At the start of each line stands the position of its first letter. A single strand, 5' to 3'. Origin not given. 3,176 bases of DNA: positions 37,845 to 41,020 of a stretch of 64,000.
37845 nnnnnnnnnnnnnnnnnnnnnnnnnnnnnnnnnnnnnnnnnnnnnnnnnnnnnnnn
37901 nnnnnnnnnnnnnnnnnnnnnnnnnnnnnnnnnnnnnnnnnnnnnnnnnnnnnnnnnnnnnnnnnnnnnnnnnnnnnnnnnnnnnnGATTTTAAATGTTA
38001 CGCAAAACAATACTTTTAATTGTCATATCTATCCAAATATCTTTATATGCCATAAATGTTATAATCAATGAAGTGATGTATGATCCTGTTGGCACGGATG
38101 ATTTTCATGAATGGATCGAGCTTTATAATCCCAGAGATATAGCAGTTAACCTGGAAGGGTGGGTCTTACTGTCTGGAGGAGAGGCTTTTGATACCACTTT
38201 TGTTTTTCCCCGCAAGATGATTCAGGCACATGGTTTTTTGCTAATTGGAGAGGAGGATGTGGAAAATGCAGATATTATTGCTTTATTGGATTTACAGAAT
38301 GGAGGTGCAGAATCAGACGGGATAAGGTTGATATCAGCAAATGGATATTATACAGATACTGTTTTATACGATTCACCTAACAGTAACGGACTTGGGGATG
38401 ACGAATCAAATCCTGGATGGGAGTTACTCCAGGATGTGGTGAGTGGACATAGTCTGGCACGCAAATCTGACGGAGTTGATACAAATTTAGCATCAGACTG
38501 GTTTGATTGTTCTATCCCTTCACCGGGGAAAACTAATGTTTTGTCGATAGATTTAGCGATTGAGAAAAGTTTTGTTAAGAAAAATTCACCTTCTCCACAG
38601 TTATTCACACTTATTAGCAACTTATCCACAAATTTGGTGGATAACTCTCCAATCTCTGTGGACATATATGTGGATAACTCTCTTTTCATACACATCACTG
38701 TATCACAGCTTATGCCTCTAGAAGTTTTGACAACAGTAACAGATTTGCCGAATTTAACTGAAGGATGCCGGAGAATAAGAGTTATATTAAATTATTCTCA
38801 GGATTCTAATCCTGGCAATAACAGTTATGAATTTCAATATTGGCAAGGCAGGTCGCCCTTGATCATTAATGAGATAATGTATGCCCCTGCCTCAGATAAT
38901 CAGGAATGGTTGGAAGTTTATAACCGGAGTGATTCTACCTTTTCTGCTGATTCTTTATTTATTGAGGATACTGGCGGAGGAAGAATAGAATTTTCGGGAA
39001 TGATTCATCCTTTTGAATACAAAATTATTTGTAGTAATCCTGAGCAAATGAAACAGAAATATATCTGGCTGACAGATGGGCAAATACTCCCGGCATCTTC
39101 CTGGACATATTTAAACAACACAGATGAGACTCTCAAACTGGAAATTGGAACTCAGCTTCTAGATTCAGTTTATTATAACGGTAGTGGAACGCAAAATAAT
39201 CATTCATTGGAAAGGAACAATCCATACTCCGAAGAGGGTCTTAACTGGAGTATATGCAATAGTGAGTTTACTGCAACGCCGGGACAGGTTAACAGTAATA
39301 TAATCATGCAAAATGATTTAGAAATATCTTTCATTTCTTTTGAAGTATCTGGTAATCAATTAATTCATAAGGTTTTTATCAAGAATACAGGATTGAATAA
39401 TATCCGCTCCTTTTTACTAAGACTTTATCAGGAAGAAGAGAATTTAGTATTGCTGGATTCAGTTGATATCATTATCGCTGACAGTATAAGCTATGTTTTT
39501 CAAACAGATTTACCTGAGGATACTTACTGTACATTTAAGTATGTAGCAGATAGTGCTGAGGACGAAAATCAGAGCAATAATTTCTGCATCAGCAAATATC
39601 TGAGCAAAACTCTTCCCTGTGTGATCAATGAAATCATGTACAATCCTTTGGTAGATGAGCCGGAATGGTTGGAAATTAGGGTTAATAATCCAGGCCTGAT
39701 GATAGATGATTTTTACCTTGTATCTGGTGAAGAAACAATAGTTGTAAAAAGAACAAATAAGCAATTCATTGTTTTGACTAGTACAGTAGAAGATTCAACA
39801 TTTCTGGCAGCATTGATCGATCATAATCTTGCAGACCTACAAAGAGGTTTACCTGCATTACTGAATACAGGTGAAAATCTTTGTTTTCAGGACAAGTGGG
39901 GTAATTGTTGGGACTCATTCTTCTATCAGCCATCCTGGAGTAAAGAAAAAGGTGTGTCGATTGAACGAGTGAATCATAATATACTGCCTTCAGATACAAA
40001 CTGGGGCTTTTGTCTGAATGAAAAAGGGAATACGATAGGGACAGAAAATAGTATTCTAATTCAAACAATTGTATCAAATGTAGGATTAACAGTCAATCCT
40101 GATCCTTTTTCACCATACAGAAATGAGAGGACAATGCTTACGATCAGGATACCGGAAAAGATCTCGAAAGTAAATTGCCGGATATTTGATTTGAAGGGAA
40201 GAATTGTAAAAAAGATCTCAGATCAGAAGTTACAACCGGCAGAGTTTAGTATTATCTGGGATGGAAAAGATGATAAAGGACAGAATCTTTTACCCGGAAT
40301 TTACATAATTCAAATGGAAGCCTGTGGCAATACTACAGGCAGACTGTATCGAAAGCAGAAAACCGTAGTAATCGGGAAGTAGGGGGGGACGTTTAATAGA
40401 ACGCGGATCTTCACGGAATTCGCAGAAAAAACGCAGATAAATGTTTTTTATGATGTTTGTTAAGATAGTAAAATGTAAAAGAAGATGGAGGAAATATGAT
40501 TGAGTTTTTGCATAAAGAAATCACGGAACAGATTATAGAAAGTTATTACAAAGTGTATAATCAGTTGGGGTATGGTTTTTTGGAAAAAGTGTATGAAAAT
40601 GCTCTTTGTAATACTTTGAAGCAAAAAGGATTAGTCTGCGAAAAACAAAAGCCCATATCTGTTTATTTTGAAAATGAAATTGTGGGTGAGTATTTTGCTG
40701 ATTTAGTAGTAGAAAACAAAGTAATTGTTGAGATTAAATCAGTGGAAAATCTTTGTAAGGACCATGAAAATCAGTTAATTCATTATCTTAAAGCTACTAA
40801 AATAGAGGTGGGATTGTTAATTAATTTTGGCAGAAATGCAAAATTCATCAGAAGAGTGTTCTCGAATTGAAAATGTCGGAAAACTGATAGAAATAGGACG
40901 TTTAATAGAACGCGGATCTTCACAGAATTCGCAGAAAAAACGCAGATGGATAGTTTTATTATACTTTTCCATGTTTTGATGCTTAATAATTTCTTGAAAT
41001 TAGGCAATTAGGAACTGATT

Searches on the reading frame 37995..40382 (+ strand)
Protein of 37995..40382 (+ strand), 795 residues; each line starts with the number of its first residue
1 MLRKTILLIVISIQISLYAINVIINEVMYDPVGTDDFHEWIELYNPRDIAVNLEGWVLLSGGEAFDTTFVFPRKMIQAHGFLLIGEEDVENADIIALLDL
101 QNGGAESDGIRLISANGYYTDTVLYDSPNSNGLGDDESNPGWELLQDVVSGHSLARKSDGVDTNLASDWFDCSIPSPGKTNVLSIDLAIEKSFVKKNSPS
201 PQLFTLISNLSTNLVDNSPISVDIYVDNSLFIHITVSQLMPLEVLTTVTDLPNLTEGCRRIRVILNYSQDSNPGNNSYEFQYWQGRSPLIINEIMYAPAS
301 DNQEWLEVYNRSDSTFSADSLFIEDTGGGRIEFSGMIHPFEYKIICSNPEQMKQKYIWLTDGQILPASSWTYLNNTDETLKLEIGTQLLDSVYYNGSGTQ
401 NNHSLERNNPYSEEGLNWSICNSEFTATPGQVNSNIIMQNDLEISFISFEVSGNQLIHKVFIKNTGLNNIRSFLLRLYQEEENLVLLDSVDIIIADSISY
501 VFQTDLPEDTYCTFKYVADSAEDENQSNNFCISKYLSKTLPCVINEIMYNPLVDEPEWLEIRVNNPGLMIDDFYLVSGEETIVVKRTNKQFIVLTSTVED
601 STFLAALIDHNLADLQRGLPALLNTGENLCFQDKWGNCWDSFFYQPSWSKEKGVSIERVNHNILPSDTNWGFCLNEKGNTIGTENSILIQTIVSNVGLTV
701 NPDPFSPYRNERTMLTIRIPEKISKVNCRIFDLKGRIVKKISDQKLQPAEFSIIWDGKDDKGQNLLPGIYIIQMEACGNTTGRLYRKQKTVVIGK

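Call 17: search_protein_families(library=pfam, proteins=[window:37995-40382:+])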
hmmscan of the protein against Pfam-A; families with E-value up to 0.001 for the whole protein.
window:37995-40382:+ (795 aa): 2 families
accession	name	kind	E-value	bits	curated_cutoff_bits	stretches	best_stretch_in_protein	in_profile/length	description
PF00932.25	LTD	-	8.6e-27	94.1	34.3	2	21-125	7-107/109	Lamin Tail Domain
PF13860.13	FlgD_ig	-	1.2e-08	35.2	27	1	715-776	12-75/79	FlgD Ig-like domain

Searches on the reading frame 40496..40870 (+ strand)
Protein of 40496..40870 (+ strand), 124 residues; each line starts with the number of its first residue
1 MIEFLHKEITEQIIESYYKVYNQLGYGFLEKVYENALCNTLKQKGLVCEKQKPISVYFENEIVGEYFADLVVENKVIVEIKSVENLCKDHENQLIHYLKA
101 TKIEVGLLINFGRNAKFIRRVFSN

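Call 17: search_protein_families(library=pfam, proteins=[window:40496-40870:+])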
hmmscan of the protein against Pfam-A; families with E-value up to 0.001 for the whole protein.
window:40496-40870:+ (124 aa): 1 family
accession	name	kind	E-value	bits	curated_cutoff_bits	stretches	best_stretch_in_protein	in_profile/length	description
PF13366.12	PDDEXK_3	-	2.5e-41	141.2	22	1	7-119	1-115/117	PD-(D/E)XK nuclease superfamily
